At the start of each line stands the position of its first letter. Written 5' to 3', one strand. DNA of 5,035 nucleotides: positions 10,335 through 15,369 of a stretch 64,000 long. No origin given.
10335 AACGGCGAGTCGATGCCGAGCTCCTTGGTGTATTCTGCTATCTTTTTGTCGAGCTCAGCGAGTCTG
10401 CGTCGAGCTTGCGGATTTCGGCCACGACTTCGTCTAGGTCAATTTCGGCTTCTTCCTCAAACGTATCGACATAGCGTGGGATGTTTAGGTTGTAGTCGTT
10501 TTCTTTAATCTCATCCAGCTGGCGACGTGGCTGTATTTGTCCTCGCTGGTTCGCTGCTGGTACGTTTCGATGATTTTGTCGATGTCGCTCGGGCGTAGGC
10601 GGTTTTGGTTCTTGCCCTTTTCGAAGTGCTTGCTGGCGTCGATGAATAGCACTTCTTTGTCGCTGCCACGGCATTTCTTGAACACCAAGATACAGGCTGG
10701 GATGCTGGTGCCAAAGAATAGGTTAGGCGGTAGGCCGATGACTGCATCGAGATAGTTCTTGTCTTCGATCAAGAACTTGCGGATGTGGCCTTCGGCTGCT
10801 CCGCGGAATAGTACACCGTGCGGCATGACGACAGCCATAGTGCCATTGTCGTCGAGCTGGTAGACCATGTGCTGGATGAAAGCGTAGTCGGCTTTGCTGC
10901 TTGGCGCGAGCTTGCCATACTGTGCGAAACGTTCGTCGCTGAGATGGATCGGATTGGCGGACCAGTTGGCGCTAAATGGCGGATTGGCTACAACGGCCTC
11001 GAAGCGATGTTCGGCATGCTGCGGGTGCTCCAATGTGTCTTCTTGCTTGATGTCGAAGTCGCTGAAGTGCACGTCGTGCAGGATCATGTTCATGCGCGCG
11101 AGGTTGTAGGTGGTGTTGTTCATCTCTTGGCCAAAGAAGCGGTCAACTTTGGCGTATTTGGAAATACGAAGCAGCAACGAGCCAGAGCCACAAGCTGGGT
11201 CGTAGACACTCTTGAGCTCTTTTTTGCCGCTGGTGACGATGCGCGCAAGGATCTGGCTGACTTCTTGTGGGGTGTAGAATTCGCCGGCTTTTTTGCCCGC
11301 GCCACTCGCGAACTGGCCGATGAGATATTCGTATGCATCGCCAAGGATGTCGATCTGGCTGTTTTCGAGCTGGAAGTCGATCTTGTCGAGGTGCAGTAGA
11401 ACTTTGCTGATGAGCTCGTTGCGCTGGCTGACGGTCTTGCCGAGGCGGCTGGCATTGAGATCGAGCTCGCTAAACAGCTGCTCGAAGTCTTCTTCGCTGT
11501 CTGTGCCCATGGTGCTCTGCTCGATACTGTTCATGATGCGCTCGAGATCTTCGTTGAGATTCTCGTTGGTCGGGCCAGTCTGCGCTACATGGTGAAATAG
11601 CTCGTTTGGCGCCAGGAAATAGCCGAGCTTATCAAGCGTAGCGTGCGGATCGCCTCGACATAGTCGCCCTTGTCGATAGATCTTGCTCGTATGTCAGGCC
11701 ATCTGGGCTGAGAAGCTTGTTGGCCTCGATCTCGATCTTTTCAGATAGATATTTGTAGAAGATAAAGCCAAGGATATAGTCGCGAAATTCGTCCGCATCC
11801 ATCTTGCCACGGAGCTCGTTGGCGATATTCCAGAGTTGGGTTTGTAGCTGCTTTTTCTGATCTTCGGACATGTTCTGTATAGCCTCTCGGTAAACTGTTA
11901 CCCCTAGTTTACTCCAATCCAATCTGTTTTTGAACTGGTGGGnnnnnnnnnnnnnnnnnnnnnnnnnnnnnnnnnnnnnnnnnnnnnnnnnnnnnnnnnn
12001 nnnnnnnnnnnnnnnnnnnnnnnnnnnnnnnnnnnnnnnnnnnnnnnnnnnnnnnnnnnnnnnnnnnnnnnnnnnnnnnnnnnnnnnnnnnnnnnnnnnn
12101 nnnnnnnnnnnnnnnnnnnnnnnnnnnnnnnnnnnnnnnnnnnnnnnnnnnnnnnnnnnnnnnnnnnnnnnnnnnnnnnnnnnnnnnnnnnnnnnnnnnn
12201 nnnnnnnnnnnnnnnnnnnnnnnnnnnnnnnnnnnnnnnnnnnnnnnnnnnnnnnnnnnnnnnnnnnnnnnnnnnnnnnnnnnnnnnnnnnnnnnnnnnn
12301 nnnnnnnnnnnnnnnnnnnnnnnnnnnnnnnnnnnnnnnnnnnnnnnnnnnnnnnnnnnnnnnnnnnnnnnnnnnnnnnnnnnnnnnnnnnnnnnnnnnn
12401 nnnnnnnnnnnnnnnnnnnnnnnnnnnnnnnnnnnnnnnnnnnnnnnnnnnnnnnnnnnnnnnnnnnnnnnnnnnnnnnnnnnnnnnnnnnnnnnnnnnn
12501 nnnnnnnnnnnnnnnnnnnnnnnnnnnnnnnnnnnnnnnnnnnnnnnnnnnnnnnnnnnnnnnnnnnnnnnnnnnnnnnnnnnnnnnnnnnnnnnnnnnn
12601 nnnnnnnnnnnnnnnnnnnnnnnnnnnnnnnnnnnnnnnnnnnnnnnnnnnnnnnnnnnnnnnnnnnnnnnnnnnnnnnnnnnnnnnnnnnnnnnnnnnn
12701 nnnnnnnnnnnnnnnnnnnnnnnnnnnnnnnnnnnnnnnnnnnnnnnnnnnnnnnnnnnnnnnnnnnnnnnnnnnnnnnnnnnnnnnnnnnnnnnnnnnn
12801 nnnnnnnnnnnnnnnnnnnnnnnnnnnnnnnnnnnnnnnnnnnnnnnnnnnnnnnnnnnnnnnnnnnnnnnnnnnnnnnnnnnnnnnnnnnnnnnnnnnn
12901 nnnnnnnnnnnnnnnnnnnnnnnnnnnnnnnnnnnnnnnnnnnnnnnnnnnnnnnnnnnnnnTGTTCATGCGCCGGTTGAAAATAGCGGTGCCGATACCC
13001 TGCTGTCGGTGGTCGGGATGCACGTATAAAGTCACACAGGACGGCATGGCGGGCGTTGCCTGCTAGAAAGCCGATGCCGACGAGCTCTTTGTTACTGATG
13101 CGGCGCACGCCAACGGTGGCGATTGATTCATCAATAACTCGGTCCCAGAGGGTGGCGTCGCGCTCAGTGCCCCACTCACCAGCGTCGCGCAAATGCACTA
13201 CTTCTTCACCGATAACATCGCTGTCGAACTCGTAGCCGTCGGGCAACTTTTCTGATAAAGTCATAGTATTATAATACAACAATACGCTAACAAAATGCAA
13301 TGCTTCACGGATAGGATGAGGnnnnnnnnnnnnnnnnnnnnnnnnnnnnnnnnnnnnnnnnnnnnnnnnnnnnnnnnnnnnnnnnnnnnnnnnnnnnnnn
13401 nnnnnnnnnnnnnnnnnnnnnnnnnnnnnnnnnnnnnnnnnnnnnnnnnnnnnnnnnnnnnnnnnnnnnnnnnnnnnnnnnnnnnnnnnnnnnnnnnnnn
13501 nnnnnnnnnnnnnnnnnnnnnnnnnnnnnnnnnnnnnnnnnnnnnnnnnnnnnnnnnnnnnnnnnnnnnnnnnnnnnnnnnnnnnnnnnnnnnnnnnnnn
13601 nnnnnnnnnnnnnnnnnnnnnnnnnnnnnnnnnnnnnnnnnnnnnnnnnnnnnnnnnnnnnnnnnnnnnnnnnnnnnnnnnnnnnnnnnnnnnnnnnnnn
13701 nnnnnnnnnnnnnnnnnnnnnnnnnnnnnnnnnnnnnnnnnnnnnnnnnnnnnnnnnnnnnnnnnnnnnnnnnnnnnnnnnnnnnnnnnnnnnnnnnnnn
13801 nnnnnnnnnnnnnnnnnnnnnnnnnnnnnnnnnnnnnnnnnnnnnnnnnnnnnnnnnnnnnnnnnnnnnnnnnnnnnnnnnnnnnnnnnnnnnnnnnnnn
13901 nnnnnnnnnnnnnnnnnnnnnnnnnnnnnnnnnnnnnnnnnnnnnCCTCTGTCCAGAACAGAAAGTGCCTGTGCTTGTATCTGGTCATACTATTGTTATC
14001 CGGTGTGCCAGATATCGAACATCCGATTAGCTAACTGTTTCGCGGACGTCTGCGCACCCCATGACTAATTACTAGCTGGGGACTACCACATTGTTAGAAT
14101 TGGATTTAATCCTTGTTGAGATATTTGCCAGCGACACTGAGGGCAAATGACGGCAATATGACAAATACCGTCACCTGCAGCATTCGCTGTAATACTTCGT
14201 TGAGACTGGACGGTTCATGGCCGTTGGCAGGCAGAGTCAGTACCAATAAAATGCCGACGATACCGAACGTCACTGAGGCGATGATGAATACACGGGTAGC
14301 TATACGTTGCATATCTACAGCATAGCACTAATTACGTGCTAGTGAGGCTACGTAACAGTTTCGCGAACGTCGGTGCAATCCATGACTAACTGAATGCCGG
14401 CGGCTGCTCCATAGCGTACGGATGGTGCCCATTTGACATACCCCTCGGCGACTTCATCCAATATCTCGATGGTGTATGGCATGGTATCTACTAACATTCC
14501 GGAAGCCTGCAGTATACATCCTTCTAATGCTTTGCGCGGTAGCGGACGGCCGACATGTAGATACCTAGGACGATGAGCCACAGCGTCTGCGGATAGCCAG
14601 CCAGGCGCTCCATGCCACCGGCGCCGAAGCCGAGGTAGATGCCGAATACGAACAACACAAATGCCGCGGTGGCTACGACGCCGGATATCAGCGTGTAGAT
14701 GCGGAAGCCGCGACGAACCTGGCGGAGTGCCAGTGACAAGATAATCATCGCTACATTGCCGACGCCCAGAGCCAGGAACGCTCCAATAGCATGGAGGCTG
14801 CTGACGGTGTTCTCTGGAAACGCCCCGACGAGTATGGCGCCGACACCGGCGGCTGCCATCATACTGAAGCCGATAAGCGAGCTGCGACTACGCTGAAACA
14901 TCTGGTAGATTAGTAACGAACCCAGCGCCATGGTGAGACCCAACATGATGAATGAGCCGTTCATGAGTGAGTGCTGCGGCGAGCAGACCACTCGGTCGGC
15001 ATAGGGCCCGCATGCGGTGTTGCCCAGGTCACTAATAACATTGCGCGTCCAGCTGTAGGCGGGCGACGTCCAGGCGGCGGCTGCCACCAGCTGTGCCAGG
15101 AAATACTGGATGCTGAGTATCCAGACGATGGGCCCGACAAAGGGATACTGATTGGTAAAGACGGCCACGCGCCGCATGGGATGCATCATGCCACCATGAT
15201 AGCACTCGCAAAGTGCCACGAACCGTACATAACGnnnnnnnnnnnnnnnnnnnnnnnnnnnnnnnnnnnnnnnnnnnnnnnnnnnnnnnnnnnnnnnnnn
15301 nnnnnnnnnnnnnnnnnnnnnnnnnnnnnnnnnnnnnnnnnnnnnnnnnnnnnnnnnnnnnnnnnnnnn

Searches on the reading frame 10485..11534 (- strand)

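Call 51: search_protein_families(library=pfam, proteins=[window:10485-11534:-], max_evalue=0.01)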
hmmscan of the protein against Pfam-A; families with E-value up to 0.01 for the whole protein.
window:10485-11534:- (349 aa): 5 families
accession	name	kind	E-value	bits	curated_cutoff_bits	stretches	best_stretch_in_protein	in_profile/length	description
PF02384.22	N6_Mtase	-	9.9e-103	344.1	20.4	1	60-342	2-289/311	N-6 DNA Methylase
PF07669.17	Eco57I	-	3.3e-07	31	25.3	1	151-261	48-159/171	Eco57I restriction-modification methylase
PF05175.20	MTS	-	9.9e-06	25.7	23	1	94-191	21-112/170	Methyltransferase small domain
PF11599.14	AviRa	-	0.0014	18.6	25.7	1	94-152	37-99/232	RRNA methyltransferase AviRa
PF20473.4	MmeI_Mtase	-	0.0079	15.8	27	0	109-122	22-35/259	MmeI, DNA-methyltransferase domain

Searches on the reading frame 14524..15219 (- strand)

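Call 51: search_protein_families(library=pfam, proteins=[window:14524-15219:-], max_evalue=0.01)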
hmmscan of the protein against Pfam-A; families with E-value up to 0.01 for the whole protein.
window:14524-15219:- (231 aa): 2 families
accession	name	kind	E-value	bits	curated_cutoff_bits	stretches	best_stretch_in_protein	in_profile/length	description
PF06197.19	DUF998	-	1.1e-24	87.5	30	1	43-220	10-183/184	Protein of unknown function (DUF998)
PF10277.15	Frag1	-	1.9e-05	24.7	30.3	1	86-197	61-180/220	Frag1/DRAM/Sfk1 family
